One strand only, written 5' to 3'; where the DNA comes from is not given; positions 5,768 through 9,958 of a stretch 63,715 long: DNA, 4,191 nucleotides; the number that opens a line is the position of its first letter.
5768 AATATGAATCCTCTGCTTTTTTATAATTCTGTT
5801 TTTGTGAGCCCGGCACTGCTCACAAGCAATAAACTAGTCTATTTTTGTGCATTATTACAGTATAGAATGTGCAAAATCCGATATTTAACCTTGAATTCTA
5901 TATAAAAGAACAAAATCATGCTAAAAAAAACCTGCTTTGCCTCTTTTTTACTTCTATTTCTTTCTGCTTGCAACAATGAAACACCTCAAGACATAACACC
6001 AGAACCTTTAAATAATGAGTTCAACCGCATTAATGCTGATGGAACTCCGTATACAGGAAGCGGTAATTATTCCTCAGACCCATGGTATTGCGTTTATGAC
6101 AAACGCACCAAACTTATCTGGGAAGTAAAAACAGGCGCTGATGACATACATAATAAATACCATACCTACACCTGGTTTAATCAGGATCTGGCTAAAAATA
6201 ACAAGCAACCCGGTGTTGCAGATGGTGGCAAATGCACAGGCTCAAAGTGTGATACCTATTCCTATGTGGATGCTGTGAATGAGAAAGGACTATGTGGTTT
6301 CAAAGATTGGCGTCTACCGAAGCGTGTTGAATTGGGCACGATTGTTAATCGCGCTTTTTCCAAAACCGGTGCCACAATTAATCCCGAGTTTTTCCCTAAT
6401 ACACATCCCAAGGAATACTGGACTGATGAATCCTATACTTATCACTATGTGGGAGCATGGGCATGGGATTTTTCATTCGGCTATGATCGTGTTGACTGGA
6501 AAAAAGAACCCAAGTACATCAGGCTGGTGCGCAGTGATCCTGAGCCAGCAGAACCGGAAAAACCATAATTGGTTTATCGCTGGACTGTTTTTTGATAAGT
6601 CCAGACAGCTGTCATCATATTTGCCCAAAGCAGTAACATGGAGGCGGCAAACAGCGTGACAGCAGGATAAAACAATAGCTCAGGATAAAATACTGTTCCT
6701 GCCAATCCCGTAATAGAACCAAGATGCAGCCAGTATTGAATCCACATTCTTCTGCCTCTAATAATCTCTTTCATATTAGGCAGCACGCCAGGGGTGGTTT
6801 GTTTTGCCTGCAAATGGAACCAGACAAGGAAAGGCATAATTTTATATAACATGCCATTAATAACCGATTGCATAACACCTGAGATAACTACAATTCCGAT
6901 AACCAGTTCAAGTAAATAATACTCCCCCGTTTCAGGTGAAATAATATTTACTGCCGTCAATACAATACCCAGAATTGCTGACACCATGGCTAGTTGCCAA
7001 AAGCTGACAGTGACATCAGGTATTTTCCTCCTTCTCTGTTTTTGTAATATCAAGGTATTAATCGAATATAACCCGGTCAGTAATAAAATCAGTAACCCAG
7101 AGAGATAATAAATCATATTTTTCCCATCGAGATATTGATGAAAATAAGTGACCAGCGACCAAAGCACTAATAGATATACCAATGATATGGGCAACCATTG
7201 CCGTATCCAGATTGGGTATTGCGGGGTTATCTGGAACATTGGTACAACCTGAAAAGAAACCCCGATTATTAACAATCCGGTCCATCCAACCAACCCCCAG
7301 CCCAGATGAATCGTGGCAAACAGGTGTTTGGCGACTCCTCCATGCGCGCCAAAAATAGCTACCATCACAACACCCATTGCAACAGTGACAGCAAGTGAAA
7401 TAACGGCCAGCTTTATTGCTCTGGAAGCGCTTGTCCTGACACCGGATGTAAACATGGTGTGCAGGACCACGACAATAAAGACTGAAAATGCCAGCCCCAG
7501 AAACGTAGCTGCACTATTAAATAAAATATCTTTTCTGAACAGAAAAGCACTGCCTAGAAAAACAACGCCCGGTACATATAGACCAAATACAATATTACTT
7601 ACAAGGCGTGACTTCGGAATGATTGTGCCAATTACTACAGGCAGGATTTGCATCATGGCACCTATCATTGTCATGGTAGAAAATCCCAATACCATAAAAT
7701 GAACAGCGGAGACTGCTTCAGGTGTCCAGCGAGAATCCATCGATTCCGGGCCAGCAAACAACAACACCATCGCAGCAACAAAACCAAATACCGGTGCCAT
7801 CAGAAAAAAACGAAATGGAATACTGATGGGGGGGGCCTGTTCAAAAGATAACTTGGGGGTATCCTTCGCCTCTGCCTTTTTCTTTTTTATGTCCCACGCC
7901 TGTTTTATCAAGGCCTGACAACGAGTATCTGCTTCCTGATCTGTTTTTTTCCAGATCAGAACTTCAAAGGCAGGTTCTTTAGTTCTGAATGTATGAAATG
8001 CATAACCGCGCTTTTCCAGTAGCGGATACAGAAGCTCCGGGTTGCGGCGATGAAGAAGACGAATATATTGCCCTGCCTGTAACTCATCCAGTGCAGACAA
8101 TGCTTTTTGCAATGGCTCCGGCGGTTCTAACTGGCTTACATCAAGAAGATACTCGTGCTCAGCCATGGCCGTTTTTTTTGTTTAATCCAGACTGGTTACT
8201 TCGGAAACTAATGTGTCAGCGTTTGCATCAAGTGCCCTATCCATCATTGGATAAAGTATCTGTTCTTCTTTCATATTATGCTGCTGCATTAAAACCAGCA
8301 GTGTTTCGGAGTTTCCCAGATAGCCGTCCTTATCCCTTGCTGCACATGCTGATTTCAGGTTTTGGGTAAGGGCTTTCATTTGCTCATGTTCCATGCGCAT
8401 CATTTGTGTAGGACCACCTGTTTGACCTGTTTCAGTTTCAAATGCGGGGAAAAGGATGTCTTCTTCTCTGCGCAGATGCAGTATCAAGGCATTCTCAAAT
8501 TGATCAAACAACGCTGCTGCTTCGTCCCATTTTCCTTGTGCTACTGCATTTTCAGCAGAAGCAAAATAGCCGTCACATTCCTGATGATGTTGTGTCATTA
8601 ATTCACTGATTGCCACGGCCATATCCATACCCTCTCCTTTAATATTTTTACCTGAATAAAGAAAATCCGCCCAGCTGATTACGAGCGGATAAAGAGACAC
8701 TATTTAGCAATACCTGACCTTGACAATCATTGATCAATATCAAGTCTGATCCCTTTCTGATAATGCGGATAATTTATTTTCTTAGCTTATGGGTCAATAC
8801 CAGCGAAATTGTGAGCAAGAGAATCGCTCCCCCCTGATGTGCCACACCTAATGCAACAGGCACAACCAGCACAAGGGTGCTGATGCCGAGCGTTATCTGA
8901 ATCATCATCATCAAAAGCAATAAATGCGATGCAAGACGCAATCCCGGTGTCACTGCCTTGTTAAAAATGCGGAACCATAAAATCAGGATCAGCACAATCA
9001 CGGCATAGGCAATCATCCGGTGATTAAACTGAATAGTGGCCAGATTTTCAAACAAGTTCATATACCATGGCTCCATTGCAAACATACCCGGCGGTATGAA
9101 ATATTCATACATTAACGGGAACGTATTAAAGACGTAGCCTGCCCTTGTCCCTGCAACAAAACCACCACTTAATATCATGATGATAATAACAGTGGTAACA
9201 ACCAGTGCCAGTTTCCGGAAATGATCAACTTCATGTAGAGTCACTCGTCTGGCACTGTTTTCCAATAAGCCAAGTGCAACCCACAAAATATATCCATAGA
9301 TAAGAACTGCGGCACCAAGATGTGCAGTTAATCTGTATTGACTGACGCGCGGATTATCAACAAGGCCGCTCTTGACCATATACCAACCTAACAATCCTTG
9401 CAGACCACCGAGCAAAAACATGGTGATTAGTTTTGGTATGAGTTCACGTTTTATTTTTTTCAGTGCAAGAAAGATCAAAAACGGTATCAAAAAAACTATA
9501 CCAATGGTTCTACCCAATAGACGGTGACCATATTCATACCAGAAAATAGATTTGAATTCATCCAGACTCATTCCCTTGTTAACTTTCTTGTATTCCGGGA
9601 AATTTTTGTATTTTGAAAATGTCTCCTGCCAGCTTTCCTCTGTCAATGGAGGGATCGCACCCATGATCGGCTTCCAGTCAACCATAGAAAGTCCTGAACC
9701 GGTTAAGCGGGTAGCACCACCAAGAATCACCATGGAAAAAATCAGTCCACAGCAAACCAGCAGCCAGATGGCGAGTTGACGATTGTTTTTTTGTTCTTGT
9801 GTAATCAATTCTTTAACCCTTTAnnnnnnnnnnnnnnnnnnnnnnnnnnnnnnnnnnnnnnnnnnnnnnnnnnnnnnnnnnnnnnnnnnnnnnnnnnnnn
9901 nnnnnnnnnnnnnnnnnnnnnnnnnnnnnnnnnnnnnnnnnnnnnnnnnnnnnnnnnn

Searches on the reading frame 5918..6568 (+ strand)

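Call 10: search_protein_families(library=ncbifam, proteins=[window:5918-6568:+])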
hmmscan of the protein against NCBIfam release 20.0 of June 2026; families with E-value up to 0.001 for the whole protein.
window:5918-6568:+ (216 aa): 1 family
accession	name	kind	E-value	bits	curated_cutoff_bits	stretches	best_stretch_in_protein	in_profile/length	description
NF047850.1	Lsa25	exception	2.4e-05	24.2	260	1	118-205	120-207/207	surface adhesin Lsa25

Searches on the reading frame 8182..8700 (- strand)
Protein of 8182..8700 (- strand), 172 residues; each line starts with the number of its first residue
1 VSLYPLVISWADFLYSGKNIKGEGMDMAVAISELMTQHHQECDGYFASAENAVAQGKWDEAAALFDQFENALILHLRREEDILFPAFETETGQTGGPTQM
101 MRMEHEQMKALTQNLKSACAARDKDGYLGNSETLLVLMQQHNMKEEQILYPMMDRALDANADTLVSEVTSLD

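Call 10: search_protein_families(library=ncbifam, proteins=[window:8182-8700:-])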
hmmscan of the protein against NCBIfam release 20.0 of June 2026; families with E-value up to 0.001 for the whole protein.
window:8182-8700:- (172 aa): 4 families
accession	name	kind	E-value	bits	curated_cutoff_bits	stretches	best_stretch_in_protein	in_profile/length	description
NF008221.0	PRK10992.1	equivalog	9.6e-12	44.9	254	1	64-117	118-172/220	iron-sulfur cluster repair protein YtfE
TIGR03652.1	FeS_repair_RIC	equivalog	1.7e-10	41.1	204.7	1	60-117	110-172/216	iron-sulfur cluster repair di-iron protein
NF053874.1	persist_PA2171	equivalog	1.8e-08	34.3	190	0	33-92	5-63/157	PA2171 family ribosome-binding persister protein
NF041614.1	FeSrepair_DnrN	equivalog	8.3e-07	29.4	300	0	60-112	52-105/157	iron-sulfur cluster repair protein DnrN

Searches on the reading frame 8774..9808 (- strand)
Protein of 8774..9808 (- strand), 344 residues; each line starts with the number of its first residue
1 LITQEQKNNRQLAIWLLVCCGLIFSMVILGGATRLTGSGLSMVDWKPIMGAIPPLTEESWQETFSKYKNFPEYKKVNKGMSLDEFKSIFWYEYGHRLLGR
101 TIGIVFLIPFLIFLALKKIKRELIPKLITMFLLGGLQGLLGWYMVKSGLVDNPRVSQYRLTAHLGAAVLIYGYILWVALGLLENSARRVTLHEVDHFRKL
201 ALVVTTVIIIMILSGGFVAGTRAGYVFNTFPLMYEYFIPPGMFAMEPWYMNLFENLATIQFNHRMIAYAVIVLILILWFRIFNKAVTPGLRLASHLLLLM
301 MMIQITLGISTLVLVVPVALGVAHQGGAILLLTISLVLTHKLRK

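Call 10: search_protein_families(library=ncbifam, proteins=[window:8774-9808:-])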
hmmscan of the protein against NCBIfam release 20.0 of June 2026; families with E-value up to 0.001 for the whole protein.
window:8774-9808:- (344 aa): 1 family
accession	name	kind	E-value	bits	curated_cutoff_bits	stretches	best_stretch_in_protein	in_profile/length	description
NF045570.1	HemSynCtaAAlphapr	equivalog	1e-94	317.6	550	1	4-336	29-365/380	heme A synthase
